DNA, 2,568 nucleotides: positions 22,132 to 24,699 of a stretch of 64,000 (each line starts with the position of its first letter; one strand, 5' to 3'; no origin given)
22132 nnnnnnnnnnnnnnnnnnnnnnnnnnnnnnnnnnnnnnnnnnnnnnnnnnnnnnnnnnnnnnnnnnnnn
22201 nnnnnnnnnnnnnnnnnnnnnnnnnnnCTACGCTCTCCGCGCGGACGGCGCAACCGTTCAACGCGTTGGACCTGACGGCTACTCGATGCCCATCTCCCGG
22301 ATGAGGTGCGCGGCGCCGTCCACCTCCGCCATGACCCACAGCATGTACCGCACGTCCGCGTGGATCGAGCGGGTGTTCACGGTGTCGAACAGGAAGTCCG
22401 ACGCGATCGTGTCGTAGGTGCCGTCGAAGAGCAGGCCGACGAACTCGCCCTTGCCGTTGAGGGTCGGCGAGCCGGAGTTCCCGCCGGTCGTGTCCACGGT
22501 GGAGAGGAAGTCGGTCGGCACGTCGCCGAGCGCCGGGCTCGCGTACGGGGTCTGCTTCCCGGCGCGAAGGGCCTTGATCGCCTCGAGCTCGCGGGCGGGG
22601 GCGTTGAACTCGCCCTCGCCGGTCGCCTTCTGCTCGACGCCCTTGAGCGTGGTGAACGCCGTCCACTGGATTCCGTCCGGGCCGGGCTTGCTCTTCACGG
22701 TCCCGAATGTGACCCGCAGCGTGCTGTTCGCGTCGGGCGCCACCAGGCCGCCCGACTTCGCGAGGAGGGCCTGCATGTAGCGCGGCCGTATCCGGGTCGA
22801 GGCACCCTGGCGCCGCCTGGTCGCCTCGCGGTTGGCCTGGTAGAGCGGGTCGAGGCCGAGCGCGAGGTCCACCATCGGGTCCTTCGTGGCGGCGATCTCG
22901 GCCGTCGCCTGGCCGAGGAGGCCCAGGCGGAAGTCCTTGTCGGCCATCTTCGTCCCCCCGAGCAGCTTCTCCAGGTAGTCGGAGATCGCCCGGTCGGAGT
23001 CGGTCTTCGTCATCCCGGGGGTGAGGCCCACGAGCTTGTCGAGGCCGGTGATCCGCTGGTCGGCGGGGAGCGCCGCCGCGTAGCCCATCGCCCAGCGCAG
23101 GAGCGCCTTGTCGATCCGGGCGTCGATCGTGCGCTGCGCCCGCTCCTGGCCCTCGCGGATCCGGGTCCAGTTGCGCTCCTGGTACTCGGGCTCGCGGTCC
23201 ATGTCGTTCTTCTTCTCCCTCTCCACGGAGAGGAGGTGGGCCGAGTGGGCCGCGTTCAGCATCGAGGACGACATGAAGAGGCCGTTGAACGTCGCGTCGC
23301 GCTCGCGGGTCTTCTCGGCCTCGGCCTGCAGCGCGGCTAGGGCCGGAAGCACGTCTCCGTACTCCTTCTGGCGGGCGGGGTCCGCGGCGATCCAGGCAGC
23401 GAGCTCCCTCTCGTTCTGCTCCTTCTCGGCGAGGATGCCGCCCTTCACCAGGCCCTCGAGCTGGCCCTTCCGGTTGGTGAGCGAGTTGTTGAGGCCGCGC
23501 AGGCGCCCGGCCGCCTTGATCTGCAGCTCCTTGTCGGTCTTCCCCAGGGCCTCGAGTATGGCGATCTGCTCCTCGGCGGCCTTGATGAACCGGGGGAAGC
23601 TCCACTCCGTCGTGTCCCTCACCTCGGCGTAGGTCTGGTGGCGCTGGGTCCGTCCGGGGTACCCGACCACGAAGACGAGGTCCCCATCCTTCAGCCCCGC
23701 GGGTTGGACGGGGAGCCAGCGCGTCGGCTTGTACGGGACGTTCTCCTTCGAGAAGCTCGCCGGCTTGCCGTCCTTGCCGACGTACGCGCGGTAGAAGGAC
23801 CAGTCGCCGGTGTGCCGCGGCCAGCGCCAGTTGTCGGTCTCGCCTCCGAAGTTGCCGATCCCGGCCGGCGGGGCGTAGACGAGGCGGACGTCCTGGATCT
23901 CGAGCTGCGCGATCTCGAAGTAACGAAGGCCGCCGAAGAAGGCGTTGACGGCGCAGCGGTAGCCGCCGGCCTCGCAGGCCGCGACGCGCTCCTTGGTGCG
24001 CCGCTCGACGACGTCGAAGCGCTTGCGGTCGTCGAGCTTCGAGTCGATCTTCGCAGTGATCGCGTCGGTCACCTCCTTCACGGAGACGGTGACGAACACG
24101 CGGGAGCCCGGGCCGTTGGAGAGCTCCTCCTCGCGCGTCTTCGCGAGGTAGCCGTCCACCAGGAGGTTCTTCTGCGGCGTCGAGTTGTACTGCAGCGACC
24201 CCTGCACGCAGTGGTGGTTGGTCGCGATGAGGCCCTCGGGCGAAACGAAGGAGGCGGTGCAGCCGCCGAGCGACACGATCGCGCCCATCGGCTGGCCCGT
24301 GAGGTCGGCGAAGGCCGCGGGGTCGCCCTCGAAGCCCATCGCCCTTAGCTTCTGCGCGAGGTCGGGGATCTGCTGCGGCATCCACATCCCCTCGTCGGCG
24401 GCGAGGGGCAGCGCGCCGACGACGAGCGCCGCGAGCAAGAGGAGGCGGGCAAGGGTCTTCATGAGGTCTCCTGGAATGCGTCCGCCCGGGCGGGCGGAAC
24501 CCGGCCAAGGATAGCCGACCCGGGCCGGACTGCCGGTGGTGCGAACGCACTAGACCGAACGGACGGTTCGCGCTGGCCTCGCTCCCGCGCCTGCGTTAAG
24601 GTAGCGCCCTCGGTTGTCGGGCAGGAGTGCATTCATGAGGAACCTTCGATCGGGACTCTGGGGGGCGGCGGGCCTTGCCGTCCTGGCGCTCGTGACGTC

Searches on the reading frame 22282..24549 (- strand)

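Call 57: search_protein_families(library=pfam, proteins=[window:22282-24549:-], max_evalue=0.0001)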
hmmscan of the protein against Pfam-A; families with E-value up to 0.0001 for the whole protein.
window:22282-24549:- (756 aa): 3 families
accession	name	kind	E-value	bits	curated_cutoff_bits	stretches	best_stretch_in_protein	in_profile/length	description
PF10459.15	Peptidase_S46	-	5.9e-222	739.6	22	1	51-754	1-697/698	Peptidase S46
PF13365.12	Trypsin_2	-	4.2e-10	41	27.6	0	681-706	119-144/144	Trypsin-like peptidase domain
PF00089.32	Trypsin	-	3.9e-06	27.3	20.6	0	87-185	13-111/220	Trypsin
